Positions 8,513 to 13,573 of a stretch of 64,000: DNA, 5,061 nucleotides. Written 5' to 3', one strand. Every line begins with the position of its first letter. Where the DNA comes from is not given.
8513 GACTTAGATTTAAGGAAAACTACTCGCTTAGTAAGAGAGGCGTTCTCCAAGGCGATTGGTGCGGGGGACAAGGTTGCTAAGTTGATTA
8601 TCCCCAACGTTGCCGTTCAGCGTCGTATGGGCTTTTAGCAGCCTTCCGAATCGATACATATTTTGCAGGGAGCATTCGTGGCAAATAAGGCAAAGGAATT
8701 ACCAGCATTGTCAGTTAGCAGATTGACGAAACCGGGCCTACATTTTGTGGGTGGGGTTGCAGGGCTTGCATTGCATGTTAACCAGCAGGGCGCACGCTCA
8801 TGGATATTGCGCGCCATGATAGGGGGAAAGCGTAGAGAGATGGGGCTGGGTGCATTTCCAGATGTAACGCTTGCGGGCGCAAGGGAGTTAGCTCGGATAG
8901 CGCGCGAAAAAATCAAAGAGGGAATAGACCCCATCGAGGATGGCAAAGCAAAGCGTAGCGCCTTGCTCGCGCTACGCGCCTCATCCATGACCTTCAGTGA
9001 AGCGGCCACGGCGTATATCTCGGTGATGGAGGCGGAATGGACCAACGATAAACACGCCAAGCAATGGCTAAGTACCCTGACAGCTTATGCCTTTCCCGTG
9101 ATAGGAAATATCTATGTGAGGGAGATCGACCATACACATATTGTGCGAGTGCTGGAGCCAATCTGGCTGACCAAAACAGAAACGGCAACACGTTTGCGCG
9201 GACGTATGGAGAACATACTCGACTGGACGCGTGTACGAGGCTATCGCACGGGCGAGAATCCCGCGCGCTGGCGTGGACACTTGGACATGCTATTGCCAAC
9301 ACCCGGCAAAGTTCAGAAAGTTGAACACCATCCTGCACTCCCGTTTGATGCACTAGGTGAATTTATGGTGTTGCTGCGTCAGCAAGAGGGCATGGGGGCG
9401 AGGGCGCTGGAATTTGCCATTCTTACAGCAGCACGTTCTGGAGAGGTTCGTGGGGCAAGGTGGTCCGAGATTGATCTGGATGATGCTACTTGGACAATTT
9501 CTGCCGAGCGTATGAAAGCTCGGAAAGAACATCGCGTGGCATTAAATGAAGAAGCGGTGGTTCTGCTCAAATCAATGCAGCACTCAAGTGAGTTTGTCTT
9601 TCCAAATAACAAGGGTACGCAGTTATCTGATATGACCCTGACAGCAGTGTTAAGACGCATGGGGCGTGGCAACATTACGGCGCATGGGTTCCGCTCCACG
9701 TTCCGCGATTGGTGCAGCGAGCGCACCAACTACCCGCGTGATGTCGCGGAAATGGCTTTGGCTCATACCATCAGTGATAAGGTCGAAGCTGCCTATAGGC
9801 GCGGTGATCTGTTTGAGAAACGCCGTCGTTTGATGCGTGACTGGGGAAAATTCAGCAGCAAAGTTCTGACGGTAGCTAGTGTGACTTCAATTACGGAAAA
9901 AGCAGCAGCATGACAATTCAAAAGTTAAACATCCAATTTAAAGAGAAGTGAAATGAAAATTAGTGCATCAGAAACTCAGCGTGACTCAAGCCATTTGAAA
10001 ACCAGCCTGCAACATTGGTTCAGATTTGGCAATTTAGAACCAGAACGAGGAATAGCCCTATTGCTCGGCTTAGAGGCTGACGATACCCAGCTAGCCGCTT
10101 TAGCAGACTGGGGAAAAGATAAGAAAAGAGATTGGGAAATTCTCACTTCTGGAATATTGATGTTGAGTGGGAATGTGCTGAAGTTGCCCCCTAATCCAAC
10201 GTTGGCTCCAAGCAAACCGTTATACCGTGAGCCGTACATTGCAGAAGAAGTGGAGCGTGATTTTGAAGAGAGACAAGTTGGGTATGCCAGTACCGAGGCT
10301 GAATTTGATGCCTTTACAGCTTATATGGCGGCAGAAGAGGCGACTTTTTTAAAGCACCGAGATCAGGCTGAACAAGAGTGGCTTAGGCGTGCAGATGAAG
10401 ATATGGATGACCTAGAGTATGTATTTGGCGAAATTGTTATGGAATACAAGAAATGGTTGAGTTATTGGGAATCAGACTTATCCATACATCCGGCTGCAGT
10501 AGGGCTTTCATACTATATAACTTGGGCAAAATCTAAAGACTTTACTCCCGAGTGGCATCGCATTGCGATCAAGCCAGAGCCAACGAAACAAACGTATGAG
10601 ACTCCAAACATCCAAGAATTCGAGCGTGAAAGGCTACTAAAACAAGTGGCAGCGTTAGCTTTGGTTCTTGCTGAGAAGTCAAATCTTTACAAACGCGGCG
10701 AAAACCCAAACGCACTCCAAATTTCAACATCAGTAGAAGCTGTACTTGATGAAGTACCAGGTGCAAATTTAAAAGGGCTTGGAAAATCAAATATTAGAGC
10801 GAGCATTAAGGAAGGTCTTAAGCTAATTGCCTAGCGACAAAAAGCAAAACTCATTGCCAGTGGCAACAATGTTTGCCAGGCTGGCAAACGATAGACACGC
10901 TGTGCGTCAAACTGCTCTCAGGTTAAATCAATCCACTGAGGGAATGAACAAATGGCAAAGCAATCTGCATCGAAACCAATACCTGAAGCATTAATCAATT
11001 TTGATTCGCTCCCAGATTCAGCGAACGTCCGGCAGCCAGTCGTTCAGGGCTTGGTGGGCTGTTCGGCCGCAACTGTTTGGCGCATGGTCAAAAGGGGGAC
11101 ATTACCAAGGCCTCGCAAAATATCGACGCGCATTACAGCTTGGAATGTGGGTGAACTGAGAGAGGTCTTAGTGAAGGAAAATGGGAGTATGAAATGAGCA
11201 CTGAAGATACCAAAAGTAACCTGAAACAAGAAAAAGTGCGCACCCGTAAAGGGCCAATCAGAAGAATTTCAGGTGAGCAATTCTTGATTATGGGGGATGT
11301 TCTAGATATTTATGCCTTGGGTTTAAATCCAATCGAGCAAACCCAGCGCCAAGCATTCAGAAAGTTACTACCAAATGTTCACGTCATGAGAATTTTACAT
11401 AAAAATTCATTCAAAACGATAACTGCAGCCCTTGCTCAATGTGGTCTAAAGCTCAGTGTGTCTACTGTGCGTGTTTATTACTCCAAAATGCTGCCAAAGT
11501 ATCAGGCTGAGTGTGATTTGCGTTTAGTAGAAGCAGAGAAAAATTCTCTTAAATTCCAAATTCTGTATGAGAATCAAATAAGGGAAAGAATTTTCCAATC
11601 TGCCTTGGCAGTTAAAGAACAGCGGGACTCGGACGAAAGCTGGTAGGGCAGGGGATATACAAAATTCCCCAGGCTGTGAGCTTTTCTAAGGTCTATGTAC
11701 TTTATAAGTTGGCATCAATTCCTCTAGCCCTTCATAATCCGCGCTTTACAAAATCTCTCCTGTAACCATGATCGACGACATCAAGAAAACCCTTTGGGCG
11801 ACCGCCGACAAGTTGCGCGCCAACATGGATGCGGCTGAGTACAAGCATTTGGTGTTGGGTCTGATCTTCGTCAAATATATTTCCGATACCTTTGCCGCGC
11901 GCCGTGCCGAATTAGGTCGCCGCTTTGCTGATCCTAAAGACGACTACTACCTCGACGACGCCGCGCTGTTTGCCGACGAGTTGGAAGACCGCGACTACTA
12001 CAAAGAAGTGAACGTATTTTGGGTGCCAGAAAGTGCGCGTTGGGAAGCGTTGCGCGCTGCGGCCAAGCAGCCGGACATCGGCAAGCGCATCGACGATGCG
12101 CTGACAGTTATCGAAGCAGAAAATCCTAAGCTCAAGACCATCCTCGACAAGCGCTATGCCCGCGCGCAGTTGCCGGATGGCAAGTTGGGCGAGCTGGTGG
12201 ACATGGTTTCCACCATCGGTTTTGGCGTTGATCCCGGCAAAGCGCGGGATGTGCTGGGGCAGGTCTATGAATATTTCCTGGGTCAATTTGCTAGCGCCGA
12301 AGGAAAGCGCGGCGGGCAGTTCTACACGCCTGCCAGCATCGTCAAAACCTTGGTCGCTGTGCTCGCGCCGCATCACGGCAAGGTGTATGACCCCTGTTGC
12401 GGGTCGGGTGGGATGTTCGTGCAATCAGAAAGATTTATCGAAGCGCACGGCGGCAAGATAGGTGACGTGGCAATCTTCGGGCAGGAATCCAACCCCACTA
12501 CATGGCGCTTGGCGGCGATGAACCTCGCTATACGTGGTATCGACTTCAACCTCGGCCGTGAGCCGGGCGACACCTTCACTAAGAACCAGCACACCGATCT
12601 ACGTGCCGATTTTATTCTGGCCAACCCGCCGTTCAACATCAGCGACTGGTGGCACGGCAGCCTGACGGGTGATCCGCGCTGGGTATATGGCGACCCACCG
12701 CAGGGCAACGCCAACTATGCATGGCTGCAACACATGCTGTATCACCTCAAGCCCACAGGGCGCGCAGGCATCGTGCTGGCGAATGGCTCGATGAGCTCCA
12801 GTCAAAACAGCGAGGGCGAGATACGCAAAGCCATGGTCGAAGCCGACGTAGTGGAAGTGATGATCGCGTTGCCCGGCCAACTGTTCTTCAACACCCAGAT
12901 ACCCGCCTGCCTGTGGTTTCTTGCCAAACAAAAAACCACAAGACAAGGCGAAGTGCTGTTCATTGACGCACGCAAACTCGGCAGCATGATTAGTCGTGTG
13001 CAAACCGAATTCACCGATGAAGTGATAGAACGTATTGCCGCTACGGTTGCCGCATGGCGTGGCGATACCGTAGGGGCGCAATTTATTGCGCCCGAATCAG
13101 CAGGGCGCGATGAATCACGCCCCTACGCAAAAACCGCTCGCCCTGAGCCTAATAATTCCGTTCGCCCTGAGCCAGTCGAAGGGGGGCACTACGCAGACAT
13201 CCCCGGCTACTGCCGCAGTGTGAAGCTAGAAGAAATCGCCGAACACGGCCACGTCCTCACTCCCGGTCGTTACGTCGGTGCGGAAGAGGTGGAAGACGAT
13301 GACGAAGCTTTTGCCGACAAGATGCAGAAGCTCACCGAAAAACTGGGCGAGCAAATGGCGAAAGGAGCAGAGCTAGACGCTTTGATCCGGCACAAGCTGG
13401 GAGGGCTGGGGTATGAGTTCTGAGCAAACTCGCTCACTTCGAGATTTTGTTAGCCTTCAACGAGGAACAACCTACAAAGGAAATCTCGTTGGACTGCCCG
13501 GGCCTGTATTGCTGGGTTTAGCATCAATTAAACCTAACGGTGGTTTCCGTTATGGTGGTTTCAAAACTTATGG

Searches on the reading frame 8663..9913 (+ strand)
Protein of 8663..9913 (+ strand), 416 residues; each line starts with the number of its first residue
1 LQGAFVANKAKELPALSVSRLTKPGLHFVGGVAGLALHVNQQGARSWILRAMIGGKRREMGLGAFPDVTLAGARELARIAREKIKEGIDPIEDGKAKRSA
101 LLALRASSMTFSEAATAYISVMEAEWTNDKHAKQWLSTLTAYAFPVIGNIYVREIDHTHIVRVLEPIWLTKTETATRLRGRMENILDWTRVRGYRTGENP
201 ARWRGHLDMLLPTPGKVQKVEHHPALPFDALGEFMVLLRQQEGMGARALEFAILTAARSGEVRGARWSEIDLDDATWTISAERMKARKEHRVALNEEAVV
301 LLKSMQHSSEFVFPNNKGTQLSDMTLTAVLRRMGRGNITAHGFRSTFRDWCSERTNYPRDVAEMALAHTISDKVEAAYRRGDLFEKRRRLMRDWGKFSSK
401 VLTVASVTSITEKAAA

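Call 43: search_protein_families(library=pfam, proteins=[window:8663-9913:+], max_evalue=0.001)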
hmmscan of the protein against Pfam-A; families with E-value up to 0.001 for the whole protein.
window:8663-9913:+ (416 aa): 3 families
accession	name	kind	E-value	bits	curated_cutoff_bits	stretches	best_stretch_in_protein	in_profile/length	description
PF22022.2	Phage_int_M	-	1.9e-29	102.2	27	1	111-206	1-96/96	Phage integrase central domain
PF00589.27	Phage_integrase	-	5.8e-18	65.7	27.1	1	248-379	27-166/172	Phage integrase family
PF13356.12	Arm-DNA-bind_3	-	3.6e-17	62.7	27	1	33-96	21-82/83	Arm DNA-binding domain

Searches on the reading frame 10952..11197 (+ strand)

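Call 43: search_protein_families(library=pfam, proteins=[window:10952-11197:+], max_evalue=0.001)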
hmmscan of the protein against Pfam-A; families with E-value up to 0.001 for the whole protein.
window:10952-11197:+ (81 aa): 1 family
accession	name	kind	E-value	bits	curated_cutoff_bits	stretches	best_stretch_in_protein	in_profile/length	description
PF05930.18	Phage_AlpA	-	3.5e-06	27.2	21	1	25-71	3-49/51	Prophage CP4-57 regulatory protein (AlpA)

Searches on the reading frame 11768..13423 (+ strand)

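Call 43: search_protein_families(library=pfam, proteins=[window:11768-13423:+], max_evalue=0.001)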
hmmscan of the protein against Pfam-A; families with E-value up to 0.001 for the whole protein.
window:11768-13423:+ (551 aa): 2 families
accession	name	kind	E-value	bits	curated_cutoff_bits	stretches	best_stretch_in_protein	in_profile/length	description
PF02384.22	N6_Mtase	-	1.4e-106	356.8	20.4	1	159-511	2-311/311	N-6 DNA Methylase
PF12161.14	HsdM_N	-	3.6e-22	79.9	24.5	1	5-146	1-134/135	HsdM N-terminal domain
